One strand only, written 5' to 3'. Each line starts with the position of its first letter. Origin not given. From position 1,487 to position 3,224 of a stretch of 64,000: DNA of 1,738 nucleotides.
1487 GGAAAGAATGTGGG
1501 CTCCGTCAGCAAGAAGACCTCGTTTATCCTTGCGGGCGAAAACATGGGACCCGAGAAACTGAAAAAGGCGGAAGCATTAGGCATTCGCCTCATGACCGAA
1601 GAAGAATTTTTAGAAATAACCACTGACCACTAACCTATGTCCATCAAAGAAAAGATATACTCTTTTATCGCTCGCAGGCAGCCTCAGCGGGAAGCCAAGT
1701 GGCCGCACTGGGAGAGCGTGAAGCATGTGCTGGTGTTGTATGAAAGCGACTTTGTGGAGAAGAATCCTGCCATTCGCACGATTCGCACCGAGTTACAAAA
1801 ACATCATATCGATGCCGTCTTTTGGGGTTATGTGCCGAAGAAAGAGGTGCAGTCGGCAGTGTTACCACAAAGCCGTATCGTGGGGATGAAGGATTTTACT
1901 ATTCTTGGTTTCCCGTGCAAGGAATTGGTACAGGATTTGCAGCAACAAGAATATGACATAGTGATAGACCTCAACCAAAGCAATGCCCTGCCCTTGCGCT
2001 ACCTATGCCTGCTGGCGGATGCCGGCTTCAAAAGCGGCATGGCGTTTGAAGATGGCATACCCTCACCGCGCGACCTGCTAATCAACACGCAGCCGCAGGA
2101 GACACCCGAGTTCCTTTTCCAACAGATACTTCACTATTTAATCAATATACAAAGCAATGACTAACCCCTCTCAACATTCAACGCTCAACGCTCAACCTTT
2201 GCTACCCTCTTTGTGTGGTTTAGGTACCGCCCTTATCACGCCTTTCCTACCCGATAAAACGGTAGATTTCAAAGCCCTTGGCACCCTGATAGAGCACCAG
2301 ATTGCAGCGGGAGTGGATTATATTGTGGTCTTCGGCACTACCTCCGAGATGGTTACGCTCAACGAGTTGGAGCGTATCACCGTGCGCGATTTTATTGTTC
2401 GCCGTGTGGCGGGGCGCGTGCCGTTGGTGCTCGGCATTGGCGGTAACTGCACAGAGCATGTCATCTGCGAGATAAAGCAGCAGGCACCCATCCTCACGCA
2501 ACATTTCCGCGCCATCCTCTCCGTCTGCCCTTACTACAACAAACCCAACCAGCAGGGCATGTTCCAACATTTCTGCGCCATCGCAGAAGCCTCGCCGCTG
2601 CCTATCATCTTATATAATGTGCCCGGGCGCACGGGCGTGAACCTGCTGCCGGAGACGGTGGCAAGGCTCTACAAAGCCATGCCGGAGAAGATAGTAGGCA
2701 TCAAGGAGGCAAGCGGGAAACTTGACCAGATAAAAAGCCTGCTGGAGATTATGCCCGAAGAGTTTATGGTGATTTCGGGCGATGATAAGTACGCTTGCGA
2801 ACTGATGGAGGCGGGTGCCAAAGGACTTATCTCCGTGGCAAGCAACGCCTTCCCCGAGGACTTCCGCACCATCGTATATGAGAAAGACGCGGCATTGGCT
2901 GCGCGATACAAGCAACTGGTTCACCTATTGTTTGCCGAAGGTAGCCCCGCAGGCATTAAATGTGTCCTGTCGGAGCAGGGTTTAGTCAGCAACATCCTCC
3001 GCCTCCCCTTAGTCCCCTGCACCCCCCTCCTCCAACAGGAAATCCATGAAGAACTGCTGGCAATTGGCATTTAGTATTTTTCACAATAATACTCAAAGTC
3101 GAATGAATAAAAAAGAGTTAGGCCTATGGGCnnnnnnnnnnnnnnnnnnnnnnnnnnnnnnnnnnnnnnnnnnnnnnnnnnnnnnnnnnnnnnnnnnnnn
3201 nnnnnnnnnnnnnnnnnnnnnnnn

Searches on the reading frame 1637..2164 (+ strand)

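Call 5: search_protein_families(library=pfam, proteins=[window:1637-2164:+])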
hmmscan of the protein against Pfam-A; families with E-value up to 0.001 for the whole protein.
window:1637-2164:+ (175 aa): 1 family
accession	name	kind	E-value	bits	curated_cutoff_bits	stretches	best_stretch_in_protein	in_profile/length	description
PF21857.2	DUF6913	-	5.5e-18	65.8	27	1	2-168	4-163/166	Family of unknown function (DUF6913)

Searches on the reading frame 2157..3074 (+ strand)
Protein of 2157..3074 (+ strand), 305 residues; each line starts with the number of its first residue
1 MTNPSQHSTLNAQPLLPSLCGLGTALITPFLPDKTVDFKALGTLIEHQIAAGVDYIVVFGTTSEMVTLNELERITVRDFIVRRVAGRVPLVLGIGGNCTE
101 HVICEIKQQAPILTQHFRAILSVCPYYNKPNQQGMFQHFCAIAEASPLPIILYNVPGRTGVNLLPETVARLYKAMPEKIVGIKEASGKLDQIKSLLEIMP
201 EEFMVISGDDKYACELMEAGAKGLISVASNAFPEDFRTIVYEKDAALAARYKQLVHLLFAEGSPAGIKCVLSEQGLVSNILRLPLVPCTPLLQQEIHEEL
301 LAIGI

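Call 5: search_protein_families(library=pfam, proteins=[window:2157-3074:+])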
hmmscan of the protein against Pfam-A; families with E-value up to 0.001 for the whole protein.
window:2157-3074:+ (305 aa): 1 family
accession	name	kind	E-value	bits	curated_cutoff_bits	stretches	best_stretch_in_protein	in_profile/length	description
PF00701.28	DHDPS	-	5.3e-69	232.6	22.1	1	21-300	4-286/289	Dihydrodipicolinate synthetase family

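Call 64: search_solved_structures(query=window:2157-3074:+, show_alignments=2, max_evalue=1e-40)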
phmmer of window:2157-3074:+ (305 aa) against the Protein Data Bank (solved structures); distinct sequences matched with E-value up to 1e-40: 63 (the best 60 are shown).
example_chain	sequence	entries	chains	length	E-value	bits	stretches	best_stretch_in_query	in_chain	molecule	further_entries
3qze_A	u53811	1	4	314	3.6e-56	194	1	19-300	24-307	Dihydrodipicolinate synthase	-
6p90_A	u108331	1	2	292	3.7e-56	193.9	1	20-300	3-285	4-hydroxy-tetrahydrodipicolinate synthase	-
3vfl_A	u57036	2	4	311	5.3e-56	193.4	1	20-289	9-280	Dihydrodipicolinate synthase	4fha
3pb2_A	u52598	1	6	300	9.9e-56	192.5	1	20-291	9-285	Dihydrodipicolinate synthase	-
3noe_A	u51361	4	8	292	1.5e-55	192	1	20-298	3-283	Dihydrodipicolinate synthase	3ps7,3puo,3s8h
1o5k_A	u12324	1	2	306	2.8e-54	187.8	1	20-291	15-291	4-hydroxy-tetrahydrodipicolinate synthase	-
3pud_A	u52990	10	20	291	3.1e-54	187.6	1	22-299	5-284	Dihydrodipicolinate synthase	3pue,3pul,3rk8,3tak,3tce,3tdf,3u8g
3pb0_A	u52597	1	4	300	1.4e-53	185.5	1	20-291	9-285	Dihydrodipicolinate synthase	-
3flu_A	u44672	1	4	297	2e-53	185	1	19-302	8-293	Dihydrodipicolinate synthase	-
4icn_A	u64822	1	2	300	7.1e-53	183.2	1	22-288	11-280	DIHYDRODIPICOLINATE SYNTHASE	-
4pfm_A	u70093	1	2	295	7.2e-53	183.1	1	22-288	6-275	4-hydroxy-tetrahydrodipicolinate synthase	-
6t3t_B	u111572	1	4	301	1.1e-52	182.5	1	20-292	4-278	4-hydroxy-tetrahydrodipicolinate synthase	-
7jz7_A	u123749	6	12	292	5.6e-51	176.9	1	24-297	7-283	4-hydroxy-tetrahydrodipicolinate synthase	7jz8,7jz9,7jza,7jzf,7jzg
6mqh_A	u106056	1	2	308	6.2e-51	176.8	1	20-294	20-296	4-hydroxy-tetrahydrodipicolinate synthase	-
7jzc_A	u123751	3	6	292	7.7e-51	176.5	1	24-297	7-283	4-hydroxy-tetrahydrodipicolinate synthase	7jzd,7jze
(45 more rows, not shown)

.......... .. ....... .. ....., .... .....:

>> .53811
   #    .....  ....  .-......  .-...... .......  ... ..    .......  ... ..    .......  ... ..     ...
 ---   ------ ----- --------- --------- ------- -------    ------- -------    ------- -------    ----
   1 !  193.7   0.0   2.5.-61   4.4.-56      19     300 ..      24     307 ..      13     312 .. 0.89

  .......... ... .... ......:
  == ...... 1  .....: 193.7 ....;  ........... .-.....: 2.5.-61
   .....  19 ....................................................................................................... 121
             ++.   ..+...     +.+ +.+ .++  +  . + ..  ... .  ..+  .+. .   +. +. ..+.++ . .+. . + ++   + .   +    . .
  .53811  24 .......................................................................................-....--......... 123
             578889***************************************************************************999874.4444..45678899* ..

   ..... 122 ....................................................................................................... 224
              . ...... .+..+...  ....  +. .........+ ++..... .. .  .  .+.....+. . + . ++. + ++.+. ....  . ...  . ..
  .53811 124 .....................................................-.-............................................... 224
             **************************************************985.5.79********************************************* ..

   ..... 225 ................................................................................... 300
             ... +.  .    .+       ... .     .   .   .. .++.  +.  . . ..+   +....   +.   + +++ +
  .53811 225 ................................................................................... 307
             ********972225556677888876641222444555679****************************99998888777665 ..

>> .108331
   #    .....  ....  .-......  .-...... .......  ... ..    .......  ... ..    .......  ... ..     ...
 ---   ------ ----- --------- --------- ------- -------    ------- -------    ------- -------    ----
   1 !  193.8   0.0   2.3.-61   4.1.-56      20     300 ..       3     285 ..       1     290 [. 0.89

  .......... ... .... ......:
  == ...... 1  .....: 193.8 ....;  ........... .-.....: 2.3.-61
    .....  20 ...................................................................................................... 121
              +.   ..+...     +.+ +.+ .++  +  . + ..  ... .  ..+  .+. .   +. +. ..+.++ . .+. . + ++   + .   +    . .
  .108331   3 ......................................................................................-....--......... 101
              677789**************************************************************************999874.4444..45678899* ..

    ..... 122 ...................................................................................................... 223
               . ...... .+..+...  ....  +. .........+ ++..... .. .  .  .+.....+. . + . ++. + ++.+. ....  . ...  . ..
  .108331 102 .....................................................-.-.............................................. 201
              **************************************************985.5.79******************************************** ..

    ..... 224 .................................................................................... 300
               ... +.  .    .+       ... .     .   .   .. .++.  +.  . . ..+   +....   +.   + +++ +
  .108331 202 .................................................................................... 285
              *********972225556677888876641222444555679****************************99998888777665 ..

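Call 66: list_cluster_members(proteins=[window:2157-3074:+, window:63021-63620:+, window:35312-36553:+, window:23264-33334:+])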
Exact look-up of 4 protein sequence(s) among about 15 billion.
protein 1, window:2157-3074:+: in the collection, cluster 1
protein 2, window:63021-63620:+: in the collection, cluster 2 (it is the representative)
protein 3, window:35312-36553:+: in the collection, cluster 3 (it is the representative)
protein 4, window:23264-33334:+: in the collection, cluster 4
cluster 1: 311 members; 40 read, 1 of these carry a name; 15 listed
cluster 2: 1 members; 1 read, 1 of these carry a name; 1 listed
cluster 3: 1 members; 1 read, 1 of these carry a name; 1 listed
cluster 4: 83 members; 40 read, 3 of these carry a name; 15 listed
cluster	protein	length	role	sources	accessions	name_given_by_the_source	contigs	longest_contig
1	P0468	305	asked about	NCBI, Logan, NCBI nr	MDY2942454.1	MAG: 4-hydroxy-tetrahydrodipicolinate synthase [Paludibacteraceae bacterium] | 4-hydroxy-tetrahydrodipicolinate synthase [Paludibacteraceae bacterium]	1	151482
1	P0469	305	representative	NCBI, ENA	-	-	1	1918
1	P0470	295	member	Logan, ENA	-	-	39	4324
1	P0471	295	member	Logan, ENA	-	-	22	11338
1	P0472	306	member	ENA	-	-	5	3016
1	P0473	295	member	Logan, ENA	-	-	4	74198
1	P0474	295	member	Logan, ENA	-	-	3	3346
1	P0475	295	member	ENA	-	-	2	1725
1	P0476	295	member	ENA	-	-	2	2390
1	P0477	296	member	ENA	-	-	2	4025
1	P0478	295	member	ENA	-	-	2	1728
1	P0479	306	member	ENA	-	-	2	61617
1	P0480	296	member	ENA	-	-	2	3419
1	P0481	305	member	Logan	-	-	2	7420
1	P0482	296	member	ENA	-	-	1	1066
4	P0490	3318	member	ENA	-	-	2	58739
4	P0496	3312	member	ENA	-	-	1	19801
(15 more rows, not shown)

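Call 82: find_encoding_contigs(protein=P0473, flank=10000, max_places=1)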
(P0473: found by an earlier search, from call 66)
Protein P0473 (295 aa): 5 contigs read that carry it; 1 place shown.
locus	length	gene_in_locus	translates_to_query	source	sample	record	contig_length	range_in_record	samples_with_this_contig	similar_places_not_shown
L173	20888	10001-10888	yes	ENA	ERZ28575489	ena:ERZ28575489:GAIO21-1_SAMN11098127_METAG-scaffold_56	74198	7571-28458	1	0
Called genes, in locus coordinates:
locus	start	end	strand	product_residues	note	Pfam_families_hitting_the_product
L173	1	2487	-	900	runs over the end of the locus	PF00521:DNA_topoisoIV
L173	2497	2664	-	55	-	-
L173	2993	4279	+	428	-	PF00773:RNB, PF00575:S1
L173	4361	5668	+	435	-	PF00464:SHMT, PF00155:Aminotran_1_2 (weak)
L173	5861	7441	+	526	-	PF03372:Exo_endo_phos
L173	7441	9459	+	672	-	PF22745:Nlig-Ia, PF01653:DNA_ligase_aden, PF03120:OB_DNA_ligase, PF03119:DNA_ligase_ZBD, PF12826:HHH_2, PF14520:HHH_5, PF00533:BRCT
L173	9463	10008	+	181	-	PF21857:DUF6913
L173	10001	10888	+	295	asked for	PF00701:DHDPS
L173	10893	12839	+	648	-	PF13292:DXP_synthase_N, PF02779:Transket_pyr, PF02780:Transketolase_C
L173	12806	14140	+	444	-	PF02254:TrkA_N, PF02080:TrkA_C, PF02254:TrkA_N, PF02080:TrkA_C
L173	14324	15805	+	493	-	PF02386:TrkH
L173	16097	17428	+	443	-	-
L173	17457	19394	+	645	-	PF03062:MBOAT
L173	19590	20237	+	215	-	PF01121:CoaE, PF13238:AAA_18 (weak), PF13671:AAA_33 (faint)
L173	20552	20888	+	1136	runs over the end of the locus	PF13620:CarboxypepD_reg, PF13715:CarbopepD_reg_2, PF07715:Plug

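Call 88: find_encoding_contigs(protein=P0490, flank=6000, max_places=1)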
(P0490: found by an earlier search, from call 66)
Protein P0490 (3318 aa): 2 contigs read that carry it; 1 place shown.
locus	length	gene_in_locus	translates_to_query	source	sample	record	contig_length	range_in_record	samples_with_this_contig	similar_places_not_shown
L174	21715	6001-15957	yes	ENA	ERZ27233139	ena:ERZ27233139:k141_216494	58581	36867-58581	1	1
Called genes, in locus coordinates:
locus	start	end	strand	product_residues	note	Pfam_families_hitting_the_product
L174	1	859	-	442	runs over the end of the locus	PF00155:Aminotran_1_2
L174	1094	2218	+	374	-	PF00165:HTH_AraC (faint), PF12833:HTH_18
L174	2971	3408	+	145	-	-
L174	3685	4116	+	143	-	-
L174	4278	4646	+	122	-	-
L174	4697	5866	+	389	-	PF01757:Acyl_transf_3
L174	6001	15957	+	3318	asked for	PF13385:Laminin_G_3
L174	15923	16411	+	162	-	-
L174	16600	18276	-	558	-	PF02690:Na_Pi_cotrans, PF01895:PhoU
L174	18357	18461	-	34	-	-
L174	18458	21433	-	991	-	PF01326:PPDK_N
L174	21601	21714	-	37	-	?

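Call 89: find_encoding_contigs(protein=P0496, flank=6000, max_places=1)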
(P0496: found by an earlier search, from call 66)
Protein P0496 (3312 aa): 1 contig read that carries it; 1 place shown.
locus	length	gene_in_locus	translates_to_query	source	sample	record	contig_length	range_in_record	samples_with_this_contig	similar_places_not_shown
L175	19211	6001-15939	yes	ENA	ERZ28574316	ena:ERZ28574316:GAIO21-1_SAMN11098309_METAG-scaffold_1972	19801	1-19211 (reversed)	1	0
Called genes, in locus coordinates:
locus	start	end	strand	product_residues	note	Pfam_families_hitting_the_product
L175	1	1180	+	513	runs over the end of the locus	PF00037:Fer4 (faint), PF12797:Fer4_2 (faint), PF13187:Fer4_9 (faint), PF01180:DHO_dh, PF01207:Dus (weak), PF12837:Fer4_6 (weak), PF12838:Fer4_7 (weak), PF14697:Fer4_21, +1 more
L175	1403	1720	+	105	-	-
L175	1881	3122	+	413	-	PF03583:LIP (weak)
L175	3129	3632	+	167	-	PF18962:Por_Secre_tail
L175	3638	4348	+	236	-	PF01427:Peptidase_M15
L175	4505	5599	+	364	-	PF01757:Acyl_transf_3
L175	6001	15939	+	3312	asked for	PF13385:Laminin_G_3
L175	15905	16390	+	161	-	-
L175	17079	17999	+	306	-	PF00491:Arginase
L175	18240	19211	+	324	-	?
